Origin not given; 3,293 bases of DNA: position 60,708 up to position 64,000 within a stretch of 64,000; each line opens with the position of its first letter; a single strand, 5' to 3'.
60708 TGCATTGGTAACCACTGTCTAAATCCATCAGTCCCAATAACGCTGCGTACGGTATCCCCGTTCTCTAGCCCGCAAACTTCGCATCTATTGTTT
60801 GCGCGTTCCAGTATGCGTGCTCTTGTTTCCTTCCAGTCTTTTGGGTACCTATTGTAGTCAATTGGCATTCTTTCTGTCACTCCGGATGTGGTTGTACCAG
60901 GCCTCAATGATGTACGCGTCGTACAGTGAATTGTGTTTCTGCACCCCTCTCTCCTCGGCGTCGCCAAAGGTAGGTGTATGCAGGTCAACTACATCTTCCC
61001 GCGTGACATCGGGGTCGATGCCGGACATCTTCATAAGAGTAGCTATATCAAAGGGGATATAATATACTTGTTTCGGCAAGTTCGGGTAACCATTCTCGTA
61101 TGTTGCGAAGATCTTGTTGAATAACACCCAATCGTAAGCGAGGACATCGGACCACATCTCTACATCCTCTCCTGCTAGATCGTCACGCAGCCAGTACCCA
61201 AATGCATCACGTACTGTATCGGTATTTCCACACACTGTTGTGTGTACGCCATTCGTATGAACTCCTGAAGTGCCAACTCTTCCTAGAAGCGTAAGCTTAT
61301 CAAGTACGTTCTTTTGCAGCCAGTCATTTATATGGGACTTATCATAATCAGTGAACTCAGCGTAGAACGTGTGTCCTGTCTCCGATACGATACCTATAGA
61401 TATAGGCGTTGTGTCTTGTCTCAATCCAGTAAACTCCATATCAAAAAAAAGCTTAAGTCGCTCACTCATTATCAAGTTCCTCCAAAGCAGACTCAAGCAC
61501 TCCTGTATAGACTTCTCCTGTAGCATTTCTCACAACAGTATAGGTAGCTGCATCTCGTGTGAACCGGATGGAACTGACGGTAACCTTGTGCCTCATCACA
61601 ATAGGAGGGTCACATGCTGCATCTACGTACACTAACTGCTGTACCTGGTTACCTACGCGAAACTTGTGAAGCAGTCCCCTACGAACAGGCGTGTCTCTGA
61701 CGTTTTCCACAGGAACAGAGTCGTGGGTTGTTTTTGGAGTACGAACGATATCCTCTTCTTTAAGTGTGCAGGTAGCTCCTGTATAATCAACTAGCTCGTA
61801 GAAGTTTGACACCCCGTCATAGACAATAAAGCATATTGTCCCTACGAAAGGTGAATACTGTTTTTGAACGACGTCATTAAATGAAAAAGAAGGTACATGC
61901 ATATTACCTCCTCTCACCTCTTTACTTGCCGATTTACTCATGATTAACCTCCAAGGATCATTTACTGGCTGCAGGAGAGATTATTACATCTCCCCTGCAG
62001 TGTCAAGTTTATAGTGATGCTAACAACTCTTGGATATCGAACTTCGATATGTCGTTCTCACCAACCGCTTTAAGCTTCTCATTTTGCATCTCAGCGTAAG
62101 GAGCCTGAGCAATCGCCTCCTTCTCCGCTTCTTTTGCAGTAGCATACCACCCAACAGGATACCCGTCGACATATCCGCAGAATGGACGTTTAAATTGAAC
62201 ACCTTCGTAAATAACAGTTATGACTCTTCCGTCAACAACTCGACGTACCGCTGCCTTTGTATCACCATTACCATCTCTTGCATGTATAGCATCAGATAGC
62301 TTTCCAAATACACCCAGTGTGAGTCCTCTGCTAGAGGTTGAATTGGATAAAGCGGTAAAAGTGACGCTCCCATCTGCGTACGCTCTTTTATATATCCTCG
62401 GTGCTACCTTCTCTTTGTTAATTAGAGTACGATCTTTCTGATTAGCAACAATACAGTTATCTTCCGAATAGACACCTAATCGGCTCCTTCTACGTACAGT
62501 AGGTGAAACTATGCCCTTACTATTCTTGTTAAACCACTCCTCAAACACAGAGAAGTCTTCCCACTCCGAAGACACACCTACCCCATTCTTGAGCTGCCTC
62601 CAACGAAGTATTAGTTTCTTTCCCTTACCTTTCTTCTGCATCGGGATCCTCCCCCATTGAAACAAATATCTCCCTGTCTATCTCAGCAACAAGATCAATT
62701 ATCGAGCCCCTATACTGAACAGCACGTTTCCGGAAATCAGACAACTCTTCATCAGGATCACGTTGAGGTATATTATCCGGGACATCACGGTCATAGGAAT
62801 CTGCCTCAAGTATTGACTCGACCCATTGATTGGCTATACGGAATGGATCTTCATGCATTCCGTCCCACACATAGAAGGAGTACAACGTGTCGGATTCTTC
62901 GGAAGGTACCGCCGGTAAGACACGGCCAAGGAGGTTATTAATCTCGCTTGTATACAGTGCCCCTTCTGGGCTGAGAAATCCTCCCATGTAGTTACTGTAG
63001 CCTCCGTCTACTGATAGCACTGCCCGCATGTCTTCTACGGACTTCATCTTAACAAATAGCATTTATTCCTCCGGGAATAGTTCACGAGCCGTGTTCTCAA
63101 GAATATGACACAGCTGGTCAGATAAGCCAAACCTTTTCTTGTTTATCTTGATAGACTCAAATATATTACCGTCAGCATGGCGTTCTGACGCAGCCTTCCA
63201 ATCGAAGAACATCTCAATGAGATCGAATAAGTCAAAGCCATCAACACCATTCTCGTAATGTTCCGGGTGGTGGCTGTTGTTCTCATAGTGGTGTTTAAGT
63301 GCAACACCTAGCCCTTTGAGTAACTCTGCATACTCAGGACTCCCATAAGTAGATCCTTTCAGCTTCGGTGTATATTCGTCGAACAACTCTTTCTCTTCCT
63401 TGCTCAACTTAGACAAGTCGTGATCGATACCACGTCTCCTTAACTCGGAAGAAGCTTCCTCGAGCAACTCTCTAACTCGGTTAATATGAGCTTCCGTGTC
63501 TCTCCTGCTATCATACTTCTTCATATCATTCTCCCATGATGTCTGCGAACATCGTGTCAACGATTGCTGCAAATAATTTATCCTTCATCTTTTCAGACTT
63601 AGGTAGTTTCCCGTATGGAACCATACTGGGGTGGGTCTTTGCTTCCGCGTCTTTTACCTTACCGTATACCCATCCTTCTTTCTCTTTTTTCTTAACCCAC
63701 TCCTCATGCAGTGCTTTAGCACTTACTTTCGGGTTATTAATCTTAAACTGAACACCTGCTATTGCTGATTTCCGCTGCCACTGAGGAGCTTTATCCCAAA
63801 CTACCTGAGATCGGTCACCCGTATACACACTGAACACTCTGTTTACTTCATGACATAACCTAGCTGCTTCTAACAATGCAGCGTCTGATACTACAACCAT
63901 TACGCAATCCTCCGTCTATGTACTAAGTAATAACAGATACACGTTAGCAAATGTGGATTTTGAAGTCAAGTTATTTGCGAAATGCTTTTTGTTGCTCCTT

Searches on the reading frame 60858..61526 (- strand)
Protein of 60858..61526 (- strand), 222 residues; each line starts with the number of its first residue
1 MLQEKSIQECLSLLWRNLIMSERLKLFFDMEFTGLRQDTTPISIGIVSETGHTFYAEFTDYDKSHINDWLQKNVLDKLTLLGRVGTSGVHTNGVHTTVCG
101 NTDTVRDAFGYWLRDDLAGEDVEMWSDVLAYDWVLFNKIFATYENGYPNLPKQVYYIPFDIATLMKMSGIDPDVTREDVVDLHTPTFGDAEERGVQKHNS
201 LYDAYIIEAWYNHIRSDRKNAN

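Call 30: search_protein_families(library=phrogs, proteins=[window:60858-61526:-], max_evalue=0.01)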
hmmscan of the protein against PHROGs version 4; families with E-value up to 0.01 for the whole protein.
window:60858-61526:- (222 aa): 2 families
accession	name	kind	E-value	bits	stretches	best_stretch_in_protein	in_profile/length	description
phrog_2259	-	DNA, RNA and nucleotide metabolism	4.3e-41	141.5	1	22-219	5-177/186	Rnase H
phrog_37557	-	DNA, RNA and nucleotide metabolism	0.006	17.6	1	33-139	16-123/185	exonuclease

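Call 94: search_dna_similar(query=window:60858-61526:-, collection=phages, mode=protein, max_rows=12)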
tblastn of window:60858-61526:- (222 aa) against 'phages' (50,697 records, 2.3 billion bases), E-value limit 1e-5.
Records with a match: 118; places in all: 118; records where one place covers at least 80% of the query: 116.
Best place of each record, by identity: <60% 118.
By first word of the organism name: Bacillus 83; Enterococcus 31; Alicyclobacillus 1; Phage 1; Bacteriophage 1; Listeria 1.
By host as written in the record: Bacillus subtilis 23; Bacillus subtilis BEST7003 8; Enterococcus faecalis 7; Bacillus megaterium 6; Enterococcus sp. 5; Bacillus pumilus GR8 4; Enterococcus faecium 4; - 3; and 36 more.
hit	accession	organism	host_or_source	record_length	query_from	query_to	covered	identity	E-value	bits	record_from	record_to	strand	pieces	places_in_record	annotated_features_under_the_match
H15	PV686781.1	Alicyclobacillus phage MMB025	Alicyclobacillus acidoterrestris MMB007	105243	24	214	86%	48.7%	3e-47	171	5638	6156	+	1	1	Rnase H | hypothetical protein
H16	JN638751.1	Bacillus phage G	Bacillus megaterium str. ATCC 43725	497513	19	214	88%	46.0%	4e-50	180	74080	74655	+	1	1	128: gp128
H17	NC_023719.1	Bacillus phage G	Bacillus megaterium str. ATCC 43725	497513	19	214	88%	46.0%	4e-50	180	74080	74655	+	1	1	128: Rnase H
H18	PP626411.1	Bacillus phage fHSPT3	Bacillus subtilis subsp. subtilis str. ...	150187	25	219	88%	44.9%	2e-39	149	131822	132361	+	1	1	RNaseH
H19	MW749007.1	Bacillus phage vB_BspH_TimeGriffin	Bacillus sp.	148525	25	219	88%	44.9%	2e-38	146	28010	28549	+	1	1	hypothetical protein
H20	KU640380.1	Bacillus phage Shbh1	Bacillus sp. MGK1/ERV9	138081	23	214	86%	45.3%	2e-38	146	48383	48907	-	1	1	hypothetical protein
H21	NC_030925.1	Bacillus phage Shbh1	Bacillus sp. MGK1/ERV9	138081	23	214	86%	45.3%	2e-38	146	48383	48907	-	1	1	Rnase H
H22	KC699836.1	Bacillus phage SIOphi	Bacillus subtilis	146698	25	219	88%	44.4%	9e-39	147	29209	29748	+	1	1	hypothetical protein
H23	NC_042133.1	Bacillus phage SIOphi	Bacillus subtilis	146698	25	219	88%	44.4%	9e-39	147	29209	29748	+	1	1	Rnase H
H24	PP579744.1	Bacillus phage KKP_4049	Bacillus licheniformis KKP_3876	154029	25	219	88%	44.4%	9e-39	147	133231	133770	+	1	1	hypothetical protein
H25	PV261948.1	Bacillus phage vB_BliM_Yucatan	Bacillus licheniformis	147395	25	219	88%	44.4%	2e-38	146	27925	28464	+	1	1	Rnase H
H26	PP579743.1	Bacillus phage KKP_4048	Bacillus licheniformis KKP_3373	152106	25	219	88%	44.4%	3e-38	146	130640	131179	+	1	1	hypothetical protein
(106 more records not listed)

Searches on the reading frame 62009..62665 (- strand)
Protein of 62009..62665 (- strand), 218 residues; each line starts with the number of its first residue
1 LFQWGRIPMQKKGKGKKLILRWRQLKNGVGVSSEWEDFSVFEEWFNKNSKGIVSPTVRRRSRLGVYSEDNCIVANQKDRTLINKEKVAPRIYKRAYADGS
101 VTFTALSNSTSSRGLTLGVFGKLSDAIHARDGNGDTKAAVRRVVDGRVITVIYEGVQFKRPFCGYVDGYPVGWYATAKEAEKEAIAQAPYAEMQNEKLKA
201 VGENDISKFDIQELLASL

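Call 16: search_protein_families(library=pfam, proteins=[window:62009-62665:-], max_evalue=0.01)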
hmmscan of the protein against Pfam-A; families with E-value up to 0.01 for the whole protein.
window:62009-62665:- (218 aa): 0 families

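Call 30: search_protein_families(library=phrogs, proteins=[window:62009-62665:-], max_evalue=0.01)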
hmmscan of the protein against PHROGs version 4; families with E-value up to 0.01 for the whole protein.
window:62009-62665:- (218 aa): 3 families
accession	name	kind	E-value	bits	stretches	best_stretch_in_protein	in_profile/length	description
phrog_8790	-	DNA, RNA and nucleotide metabolism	1.7e-05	25.9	1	26-88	49-108/241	restriction endonuclease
phrog_374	-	DNA, RNA and nucleotide metabolism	0.0011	18.9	1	27-131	297-400/617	HNH endonuclease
phrog_953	-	DNA, RNA and nucleotide metabolism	0.0041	17.5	1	27-50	248-271/420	HNH endonuclease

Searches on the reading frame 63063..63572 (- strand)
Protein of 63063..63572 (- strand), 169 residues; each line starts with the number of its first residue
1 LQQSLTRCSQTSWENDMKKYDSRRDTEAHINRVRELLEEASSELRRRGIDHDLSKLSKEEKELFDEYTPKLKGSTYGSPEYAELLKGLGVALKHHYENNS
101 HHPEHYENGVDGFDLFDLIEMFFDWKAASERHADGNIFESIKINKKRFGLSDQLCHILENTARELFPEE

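Call 30: search_protein_families(library=phrogs, proteins=[window:63063-63572:-], max_evalue=0.01)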
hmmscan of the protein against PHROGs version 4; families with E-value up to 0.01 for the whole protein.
window:63063-63572:- (169 aa): 0 families

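Call 92: search_protein_families(library=pfam, proteins=[window:63063-63572:-], max_evalue=0.01)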
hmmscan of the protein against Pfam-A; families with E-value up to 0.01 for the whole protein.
window:63063-63572:- (169 aa): 1 family
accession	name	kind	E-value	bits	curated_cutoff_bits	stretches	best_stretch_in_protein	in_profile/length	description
PF18907.5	DUF5662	-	1.2e-36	126.1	27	1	19-163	2-155/156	Family of unknown function (DUF5662)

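Call 96: search_dna_similar(query=window:63063-63572:-, collection=phages, mode=protein, max_rows=12)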
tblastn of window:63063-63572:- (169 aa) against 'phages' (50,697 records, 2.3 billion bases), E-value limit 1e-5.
Records with a match: 16; places in all: 16; records where one place covers at least 80% of the query: 14.
Best place of each record, by identity: <60% 16.
By first word of the organism name: Rhizobium 5; Bacillus 4; Lysinibacillus 2; uncultured 2; Microcoleus 1; Mammaliicoccus 1; Phage 1.
By host as written in the record: - 4; Bacillus megaterium 2; Lysinibacillus fusiformis 2; Bacillus subtilis W-23-S(r); Bacillus licheniformis ATCC 9945a 2; Rhizobium phaseoli IE4771 2; Rhizobium phaseoli sv. phaseoli IE1004 1; Rhizobium etli N731 1; Mammaliicoccus sciuri KCTC 43031 1; and 1 more.
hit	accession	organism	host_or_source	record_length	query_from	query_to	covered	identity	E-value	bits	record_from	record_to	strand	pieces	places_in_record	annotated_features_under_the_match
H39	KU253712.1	Bacillus phage Eldridge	Bacillus megaterium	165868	24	162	82%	59.7%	3e-42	155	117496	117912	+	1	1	hypothetical protein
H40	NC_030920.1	Bacillus phage Eldridge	Bacillus megaterium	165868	24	162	82%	59.7%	3e-42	155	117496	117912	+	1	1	hypothetical protein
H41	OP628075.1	Lysinibacillus phage vB_LfM_LysYB1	Lysinibacillus fusiformis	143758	24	162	82%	56.1%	5e-43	157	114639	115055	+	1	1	hypothetical protein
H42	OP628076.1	Lysinibacillus phage vB_LfM_LysYB2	Lysinibacillus fusiformis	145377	24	162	82%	56.1%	5e-43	157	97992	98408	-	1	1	hypothetical protein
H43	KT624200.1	Bacillus phage SP-15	Bacillus subtilis W-23-S(r); Bacillus ...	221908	21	166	86%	52.7%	3e-41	152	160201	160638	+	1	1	hypothetical protein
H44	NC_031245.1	Bacillus phage SP-15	Bacillus subtilis W-23-S(r); Bacillus ...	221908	21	166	86%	52.7%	3e-41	152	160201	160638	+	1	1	hypothetical protein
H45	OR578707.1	Microcoleus phage My-WqHQDG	river water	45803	25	161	81%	52.6%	4e-37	140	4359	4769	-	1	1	hypothetical protein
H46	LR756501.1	uncultured phage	metagenomic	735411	22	162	83%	48.2%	6e-33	128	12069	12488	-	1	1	record has no annotation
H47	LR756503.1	uncultured phage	metagenomic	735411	22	162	83%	48.2%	6e-33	128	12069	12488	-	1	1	record has no annotation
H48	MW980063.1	Rhizobium phage RHph_N46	Rhizobium phaseoli sv. phaseoli IE1004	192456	18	165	88%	41.1%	2e-18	87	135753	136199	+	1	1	hypothetical protein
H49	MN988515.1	Rhizobium phage RHph_N28_1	Rhizobium etli N731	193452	18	165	88%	41.1%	3e-18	86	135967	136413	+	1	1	hypothetical protein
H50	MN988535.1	Rhizobium phage RHph_N42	Rhizobium phaseoli IE4771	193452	18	165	88%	41.1%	3e-18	86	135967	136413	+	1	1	hypothetical protein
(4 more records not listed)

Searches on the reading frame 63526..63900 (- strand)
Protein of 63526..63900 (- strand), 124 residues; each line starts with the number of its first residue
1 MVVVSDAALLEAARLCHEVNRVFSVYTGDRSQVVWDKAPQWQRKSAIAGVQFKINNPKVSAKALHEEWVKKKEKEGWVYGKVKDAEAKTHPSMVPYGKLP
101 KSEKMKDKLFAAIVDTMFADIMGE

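Call 67: search_protein_families(library=pfam, proteins=[window:63526-63900:-], max_evalue=0.01)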
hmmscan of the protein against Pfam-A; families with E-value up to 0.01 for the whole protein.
window:63526-63900:- (124 aa): 1 family
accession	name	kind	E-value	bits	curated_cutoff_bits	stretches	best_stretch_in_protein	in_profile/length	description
PF02026.21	RyR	-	2.3e-12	47.4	27.4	1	61-108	25-72/91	RyR domain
